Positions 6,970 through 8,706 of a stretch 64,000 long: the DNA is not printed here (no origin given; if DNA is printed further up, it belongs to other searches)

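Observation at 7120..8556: Anti-sigma-like membrane protein with an internal tandem duplication carrying YC(P/A)DCGRGA(Y/F)G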

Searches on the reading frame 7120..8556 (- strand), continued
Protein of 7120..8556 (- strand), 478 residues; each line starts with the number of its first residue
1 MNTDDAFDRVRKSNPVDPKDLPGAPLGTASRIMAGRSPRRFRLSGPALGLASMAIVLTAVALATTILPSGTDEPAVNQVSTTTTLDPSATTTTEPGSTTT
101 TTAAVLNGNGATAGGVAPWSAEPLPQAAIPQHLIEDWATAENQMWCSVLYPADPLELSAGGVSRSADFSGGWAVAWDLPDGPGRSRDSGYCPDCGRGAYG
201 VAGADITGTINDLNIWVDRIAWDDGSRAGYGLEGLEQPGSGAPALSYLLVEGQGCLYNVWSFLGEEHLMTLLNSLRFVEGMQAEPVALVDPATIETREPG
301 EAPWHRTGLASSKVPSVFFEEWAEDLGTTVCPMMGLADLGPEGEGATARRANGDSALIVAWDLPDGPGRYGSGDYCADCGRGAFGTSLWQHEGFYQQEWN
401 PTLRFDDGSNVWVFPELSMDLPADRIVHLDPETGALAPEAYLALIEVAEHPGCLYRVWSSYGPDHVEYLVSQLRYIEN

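Call 43: find_encoding_contigs(protein=P0005, flank=4000, max_places=1)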
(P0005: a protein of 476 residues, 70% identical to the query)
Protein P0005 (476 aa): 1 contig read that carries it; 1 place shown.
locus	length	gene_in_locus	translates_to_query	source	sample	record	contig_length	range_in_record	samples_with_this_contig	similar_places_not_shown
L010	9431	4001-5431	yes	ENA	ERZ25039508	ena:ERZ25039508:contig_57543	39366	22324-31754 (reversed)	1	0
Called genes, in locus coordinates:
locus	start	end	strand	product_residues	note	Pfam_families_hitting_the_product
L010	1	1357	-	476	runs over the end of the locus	PF00370:FGGY_N, PF02782:FGGY_C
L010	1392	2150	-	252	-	PF01261:AP_endonuc_2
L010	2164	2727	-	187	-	-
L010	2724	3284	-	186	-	-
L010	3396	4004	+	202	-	PF04542:Sigma70_r2, PF08281:Sigma70_r4_2, PF04545:Sigma70_r4 (weak)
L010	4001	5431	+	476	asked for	-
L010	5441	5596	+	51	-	-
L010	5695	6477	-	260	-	PF01255:Prenyltransf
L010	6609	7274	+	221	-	PF03006:HlyIII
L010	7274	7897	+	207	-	PF13302:Acetyltransf_3 (weak), PF00583:Acetyltransf_1 (weak)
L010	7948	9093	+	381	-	PF00155:Aminotran_1_2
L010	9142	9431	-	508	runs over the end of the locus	PF01436:NHL (faint), PF08450:SGL (faint), PF25021:TEN_NHL (faint), PF21959:DUF6923 (faint)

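Call 79: list_cluster_members(proteins=[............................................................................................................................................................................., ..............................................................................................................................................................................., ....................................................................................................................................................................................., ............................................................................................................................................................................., window:7123-8556:-, window:6938-7087:-])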
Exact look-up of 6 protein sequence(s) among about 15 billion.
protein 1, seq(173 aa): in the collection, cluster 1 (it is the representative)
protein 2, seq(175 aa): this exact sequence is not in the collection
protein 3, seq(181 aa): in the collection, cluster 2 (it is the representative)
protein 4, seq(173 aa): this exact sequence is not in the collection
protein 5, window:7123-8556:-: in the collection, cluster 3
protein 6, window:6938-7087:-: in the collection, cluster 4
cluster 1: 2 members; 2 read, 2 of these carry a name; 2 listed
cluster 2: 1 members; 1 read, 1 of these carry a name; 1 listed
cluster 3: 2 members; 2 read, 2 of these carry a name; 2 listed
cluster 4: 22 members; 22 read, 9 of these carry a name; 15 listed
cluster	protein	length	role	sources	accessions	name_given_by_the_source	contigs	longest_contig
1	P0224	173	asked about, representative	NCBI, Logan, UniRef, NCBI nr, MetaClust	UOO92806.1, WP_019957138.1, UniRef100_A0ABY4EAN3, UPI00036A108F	hypothetical protein [Vitreoscilla stercoraria] | Uncharacterized protein n=1 Tax=Vitreoscilla stercoraria TaxID=61 RepID=A0ABY4EAN3_VITST | status=active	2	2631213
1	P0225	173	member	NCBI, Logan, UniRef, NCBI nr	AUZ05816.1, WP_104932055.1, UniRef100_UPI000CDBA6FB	hypothetical protein ADP71_24840 [Vitreoscilla sp. C1] | hypothetical protein n=1 Tax=Vitreoscilla sp. (strain C1) TaxID=96942 RepID=UPI000CDBA6FB | hypothetical protein [Vitreoscilla sp. C1]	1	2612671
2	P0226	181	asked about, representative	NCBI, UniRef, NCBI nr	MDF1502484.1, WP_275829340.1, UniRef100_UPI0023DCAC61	hypothetical protein [Roseisolibacter sp. H3M3-2] | hypothetical protein n=1 Tax=Roseisolibacter sp. H3M3-2 TaxID=3031323 RepID=UPI0023DCAC61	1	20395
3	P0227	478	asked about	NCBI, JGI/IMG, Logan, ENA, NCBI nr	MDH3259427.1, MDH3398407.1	MAG: hypothetical protein OEM81_11340 [Acidimicrobiia bacterium] | hypothetical protein [Acidimicrobiia bacterium]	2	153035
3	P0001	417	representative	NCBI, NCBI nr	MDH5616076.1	MAG: hypothetical protein OEY62_05990, partial [Acidimicrobiia bacterium] | hypothetical protein [Acidimicrobiia bacterium]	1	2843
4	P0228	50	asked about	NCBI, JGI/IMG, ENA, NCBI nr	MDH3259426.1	MAG: hypothetical protein OEM84_00465 [Acidimicrobiia bacterium] | hypothetical protein [Acidimicrobiia bacterium]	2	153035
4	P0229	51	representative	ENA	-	-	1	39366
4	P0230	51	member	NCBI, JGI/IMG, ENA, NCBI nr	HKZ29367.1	MAG TPA: hypothetical protein VJ482_06980 [Acidimicrobiia bacterium] | hypothetical protein [Acidimicrobiia bacterium]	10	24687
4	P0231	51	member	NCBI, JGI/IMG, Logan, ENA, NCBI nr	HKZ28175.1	MAG TPA: hypothetical protein VJ482_00890 [Acidimicrobiia bacterium] | hypothetical protein | hypothetical protein [Acidimicrobiia bacterium]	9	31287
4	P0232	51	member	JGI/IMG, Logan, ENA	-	hypothetical protein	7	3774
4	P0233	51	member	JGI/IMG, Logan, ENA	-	hypothetical protein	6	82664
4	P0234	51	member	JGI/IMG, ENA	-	hypothetical protein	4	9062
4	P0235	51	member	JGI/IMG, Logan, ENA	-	hypothetical protein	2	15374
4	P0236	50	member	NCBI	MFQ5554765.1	MAG: hypothetical protein ACE5GC_05275 [Acidimicrobiia bacterium]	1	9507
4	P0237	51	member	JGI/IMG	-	hypothetical protein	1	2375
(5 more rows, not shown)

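Call 80: find_encoding_contigs(protein=P0037, flank=5000, max_places=1)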
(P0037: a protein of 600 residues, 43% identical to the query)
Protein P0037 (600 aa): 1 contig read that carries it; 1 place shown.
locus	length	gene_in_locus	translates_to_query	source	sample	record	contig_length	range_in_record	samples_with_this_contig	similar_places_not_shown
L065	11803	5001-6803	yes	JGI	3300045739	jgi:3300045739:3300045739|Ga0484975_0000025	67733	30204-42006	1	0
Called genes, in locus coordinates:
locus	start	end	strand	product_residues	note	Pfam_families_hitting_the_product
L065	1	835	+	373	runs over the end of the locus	-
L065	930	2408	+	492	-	PF00528:BPD_transp_1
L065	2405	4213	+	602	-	PF00528:BPD_transp_1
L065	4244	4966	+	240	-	PF02463:SMC_N, PF09818:ABC_ATPase (faint), PF00005:ABC_tran, PF13304:AAA_21 (weak)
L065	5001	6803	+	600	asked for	-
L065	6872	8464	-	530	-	PF00174:Oxidored_molyb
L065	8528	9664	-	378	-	PF01546:Peptidase_M20, PF07687:M20_dimer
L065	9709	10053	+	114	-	PF02627:CMD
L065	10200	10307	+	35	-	-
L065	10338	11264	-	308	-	PF01145:Band_7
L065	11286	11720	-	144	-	PF01957:NfeD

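Call 81: find_encoding_contigs(protein=P0052, flank=5000, max_places=2)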
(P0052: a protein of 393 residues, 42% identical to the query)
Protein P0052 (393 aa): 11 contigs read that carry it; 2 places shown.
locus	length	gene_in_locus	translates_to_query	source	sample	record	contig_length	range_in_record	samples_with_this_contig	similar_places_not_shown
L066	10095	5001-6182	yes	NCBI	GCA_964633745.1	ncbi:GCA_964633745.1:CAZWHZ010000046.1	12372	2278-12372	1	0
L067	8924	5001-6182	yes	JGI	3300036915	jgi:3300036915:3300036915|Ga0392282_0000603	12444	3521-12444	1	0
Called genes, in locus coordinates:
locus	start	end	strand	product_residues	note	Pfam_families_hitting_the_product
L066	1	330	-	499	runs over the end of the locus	PF00370:FGGY_N, PF02782:FGGY_C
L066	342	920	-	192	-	PF01195:Pept_tRNA_hydro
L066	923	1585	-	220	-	PF01386:Ribosomal_L25p, PF14693:Ribosomal_TL5_C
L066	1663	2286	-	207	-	PF01209:Ubie_methyltran, PF02353:CMAS (weak), PF13489:Methyltransf_23, PF07021:MetW (weak), PF13847:Methyltransf_31, PF08241:Methyltransf_11, PF08242:Methyltransf_12, PF13649:Methyltransf_25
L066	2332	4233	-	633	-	PF25852:DUF6242_C (faint)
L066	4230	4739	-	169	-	PF00196:GerE (faint), PF08281:Sigma70_r4_2, PF04545:Sigma70_r4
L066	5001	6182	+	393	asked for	-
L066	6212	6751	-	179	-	PF02870:Methyltransf_1N, PF01035:DNA_binding_1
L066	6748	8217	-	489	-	PF02805:Ada_Zn_binding, PF00165:HTH_AraC (faint), PF12833:HTH_18, PF06029:AlkA_N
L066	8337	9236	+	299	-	PF12697:Abhydrolase_6, PF00561:Abhydrolase_1 (faint), PF12146:Hydrolase_4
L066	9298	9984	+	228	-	PF02698:DUF218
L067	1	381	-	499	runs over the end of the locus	PF00370:FGGY_N, PF02782:FGGY_C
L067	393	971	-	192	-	PF01195:Pept_tRNA_hydro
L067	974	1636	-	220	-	PF01386:Ribosomal_L25p, PF14693:Ribosomal_TL5_C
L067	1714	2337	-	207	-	PF01209:Ubie_methyltran, PF02353:CMAS (weak), PF13489:Methyltransf_23, PF07021:MetW (weak), PF13847:Methyltransf_31, PF08241:Methyltransf_11, PF08242:Methyltransf_12, PF13649:Methyltransf_25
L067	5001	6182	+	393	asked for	-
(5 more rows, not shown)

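Call 82: find_encoding_contigs(protein=P0048, flank=5000, max_places=1)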
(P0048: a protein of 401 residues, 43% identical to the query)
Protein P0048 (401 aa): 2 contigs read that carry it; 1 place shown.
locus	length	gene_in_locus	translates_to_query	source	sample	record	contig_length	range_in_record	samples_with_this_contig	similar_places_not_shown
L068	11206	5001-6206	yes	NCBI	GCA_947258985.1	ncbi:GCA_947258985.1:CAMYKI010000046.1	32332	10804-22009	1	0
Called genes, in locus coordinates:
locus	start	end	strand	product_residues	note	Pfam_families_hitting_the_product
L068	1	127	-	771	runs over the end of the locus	PF00403:HMA, PF00122:E1-E2_ATPase, PF00702:Hydrolase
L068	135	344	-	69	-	PF00403:HMA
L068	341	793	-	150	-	PF02583:Trns_repr_metal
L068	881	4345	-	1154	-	PF08471:Ribonuc_red_2_N, PF02867:Ribonuc_red_lgC, PF12637:TSCPD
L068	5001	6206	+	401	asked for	-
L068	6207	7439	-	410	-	PF00162:PGK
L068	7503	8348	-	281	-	PF02585:PIG-L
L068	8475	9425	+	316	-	PF09925:DUF2157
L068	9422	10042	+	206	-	-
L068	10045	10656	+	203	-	-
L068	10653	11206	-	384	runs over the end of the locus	PF14102:Caps_synth_CapC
